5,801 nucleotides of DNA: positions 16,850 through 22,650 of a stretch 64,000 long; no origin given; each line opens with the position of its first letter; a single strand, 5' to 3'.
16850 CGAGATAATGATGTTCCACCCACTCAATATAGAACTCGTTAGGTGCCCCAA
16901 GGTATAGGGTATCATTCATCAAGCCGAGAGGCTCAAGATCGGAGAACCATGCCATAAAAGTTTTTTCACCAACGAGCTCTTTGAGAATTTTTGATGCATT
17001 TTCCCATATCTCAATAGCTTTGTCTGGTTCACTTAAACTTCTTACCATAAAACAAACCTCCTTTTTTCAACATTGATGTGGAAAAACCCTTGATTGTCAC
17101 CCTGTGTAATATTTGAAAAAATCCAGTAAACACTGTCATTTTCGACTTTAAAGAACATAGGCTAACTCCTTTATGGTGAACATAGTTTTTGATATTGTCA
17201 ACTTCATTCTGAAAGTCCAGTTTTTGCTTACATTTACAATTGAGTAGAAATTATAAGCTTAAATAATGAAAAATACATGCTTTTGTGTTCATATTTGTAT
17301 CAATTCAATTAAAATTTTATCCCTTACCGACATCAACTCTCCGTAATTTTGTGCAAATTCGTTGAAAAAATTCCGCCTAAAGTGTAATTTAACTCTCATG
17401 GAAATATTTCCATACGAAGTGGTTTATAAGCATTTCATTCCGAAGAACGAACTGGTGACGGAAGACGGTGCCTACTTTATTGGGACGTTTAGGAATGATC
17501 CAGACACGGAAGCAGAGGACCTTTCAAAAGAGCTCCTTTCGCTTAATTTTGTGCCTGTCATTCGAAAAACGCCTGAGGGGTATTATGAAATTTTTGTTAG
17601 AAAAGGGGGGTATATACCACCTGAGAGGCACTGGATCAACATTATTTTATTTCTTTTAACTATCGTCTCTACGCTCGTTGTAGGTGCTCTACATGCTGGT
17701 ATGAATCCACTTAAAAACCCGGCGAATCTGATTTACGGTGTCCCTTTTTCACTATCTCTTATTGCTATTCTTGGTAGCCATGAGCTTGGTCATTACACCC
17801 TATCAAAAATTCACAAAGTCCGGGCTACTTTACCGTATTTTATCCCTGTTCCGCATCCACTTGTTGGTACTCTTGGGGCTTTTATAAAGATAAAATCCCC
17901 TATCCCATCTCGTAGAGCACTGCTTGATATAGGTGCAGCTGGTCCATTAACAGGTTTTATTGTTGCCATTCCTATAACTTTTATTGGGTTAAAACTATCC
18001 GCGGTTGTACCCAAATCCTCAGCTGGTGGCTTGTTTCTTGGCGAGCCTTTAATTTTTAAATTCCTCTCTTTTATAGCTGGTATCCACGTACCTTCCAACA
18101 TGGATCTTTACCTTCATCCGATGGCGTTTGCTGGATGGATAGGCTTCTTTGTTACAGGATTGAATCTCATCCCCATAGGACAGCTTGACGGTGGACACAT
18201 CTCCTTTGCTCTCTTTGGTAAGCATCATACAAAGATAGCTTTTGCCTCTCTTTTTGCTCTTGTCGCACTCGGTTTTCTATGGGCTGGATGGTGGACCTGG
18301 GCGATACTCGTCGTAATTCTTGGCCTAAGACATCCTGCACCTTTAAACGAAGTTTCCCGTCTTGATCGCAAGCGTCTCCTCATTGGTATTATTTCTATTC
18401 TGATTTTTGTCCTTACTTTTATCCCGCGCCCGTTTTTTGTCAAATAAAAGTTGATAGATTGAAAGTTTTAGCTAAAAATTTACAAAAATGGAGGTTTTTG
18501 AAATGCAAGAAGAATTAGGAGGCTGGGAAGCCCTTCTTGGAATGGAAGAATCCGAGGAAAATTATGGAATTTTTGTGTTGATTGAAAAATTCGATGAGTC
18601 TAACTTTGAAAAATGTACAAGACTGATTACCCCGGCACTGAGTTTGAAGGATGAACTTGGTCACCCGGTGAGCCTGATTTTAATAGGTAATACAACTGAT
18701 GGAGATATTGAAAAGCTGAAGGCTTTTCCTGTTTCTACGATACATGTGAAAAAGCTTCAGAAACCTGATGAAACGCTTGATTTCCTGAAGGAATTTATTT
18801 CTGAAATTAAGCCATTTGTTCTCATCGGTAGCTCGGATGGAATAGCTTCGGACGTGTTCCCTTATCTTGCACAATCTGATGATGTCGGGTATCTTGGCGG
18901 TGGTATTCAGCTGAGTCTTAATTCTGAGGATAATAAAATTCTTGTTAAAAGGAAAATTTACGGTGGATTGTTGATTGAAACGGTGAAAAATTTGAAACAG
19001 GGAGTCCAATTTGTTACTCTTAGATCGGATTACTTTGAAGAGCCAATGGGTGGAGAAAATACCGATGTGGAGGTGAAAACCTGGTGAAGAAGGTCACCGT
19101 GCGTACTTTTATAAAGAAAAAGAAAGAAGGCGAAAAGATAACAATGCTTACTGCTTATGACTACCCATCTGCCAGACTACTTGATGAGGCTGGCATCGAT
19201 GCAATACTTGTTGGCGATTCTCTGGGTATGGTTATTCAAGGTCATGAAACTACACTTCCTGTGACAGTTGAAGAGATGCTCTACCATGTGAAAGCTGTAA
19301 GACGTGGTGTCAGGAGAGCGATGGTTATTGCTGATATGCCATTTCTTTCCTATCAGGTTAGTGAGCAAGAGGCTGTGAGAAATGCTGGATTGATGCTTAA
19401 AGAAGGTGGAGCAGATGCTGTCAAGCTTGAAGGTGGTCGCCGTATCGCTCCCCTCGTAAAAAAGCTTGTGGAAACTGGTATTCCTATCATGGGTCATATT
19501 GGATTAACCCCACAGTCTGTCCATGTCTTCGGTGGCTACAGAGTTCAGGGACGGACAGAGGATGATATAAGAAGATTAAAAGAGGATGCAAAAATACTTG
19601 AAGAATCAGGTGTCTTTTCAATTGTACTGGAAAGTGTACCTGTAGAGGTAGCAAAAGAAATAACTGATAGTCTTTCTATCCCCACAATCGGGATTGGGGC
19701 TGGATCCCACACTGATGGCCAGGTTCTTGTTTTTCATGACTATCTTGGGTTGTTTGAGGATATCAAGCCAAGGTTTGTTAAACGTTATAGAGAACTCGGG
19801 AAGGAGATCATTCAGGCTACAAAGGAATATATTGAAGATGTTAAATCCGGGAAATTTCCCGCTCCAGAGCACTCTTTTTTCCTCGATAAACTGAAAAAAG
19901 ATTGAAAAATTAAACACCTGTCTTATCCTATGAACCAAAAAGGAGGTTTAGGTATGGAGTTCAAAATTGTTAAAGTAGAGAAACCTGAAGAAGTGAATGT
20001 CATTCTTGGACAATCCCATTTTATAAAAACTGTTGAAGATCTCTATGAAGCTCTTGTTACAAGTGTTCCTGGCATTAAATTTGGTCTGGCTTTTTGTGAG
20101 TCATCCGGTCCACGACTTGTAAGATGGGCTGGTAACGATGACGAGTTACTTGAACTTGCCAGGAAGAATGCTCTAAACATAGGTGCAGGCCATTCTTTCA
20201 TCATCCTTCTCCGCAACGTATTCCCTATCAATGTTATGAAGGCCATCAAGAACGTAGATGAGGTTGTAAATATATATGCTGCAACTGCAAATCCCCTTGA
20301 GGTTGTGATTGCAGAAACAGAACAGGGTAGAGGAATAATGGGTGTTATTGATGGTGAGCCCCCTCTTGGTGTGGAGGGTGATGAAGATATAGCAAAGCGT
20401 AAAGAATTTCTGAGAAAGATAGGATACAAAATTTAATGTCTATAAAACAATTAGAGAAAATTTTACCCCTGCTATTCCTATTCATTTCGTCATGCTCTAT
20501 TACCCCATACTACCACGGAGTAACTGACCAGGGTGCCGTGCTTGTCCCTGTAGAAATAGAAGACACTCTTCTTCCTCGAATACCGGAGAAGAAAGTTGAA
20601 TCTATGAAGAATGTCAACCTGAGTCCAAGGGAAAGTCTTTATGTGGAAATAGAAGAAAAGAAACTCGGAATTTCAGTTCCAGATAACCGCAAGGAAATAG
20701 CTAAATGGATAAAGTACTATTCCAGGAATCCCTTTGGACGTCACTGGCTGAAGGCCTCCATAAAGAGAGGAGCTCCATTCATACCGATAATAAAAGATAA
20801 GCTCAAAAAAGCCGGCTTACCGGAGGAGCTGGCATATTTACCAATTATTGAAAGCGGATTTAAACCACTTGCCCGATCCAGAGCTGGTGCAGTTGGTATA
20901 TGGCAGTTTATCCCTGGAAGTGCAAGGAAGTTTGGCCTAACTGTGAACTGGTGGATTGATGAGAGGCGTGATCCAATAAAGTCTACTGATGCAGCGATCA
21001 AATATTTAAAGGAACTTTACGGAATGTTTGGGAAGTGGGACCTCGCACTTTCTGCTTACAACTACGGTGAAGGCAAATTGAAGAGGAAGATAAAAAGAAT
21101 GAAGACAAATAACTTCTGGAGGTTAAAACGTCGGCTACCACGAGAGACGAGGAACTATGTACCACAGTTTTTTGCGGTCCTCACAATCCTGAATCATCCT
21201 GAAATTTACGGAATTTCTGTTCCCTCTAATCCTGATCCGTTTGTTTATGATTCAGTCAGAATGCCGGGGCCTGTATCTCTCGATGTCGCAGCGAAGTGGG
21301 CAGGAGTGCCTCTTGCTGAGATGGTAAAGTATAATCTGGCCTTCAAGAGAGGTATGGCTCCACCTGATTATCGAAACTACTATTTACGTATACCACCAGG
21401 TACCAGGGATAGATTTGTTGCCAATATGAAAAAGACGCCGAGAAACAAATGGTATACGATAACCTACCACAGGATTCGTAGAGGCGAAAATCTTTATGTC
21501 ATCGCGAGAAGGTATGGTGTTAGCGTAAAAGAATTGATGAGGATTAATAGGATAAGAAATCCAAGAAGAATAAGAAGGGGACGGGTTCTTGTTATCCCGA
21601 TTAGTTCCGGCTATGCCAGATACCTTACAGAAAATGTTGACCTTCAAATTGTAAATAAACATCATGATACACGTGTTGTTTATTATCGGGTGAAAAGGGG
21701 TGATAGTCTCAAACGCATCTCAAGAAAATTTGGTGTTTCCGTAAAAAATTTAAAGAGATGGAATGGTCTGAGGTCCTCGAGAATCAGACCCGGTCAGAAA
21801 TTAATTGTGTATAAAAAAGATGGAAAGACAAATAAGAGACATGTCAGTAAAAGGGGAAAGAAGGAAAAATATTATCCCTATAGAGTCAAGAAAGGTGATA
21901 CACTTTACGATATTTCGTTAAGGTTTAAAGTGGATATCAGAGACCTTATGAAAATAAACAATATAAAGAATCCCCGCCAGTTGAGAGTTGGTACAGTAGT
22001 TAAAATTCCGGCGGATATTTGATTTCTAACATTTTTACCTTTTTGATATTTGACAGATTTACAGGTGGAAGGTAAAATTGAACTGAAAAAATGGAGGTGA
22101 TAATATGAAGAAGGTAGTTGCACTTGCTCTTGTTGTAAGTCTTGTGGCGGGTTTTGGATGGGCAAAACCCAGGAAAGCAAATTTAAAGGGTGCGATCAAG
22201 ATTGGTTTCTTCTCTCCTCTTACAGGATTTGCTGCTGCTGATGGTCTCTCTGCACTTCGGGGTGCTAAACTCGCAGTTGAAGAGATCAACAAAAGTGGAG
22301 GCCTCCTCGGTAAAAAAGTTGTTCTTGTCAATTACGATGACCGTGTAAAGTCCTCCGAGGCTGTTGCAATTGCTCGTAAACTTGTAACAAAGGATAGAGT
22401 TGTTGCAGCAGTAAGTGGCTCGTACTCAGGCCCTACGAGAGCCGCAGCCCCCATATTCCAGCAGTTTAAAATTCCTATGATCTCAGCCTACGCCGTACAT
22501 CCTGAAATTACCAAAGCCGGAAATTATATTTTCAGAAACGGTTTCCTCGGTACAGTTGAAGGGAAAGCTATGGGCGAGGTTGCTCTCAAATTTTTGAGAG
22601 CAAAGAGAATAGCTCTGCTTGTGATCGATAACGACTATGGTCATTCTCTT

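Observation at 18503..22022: ETF-alpha-domain-I-only protein translationally coupled to panB, a PF04008-like protein and an MltD-like transglycosylase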

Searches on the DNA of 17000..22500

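Call 60: search_rna_families(source=window, start=17000, end=22500, threshold=evalue, max_evalue=1)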
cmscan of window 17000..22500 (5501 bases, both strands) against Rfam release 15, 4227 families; matches with E-value up to 1: 1.
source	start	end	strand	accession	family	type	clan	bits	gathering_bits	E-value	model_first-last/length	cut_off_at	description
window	20348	20414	+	RF01304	sR5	Gene; snRNA; snoRNA; CD-box;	-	18.8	40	0.49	1-53/53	no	Small nucleolar RNA sR5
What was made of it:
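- Tried and rejected: The only hit was a chance snoRNA match at E 0.49 (call 60).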

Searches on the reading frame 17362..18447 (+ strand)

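Call 3: search_protein_families(library=pfam, proteins=[window:17362-18447:+], max_evalue=0.1)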
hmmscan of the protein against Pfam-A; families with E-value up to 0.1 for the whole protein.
window:17362-18447:+ (361 aa): 1 family
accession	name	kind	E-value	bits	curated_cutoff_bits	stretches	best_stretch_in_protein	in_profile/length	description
PF02163.28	Peptidase_M50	-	4.8e-21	75.6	27.2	1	129-295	2-204/221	Peptidase family M50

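Call 4: search_protein_families(library=ncbifam, proteins=[window:17362-18447:+], max_evalue=0.1)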
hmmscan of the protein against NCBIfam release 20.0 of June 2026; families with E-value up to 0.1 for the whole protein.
window:17362-18447:+ (361 aa): 1 family
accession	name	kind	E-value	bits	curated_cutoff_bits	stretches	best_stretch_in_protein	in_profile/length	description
TIGR00054.1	TIGR00054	equivalog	0.012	14.5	147.55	0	254-286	349-381/421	RIP metalloprotease RseP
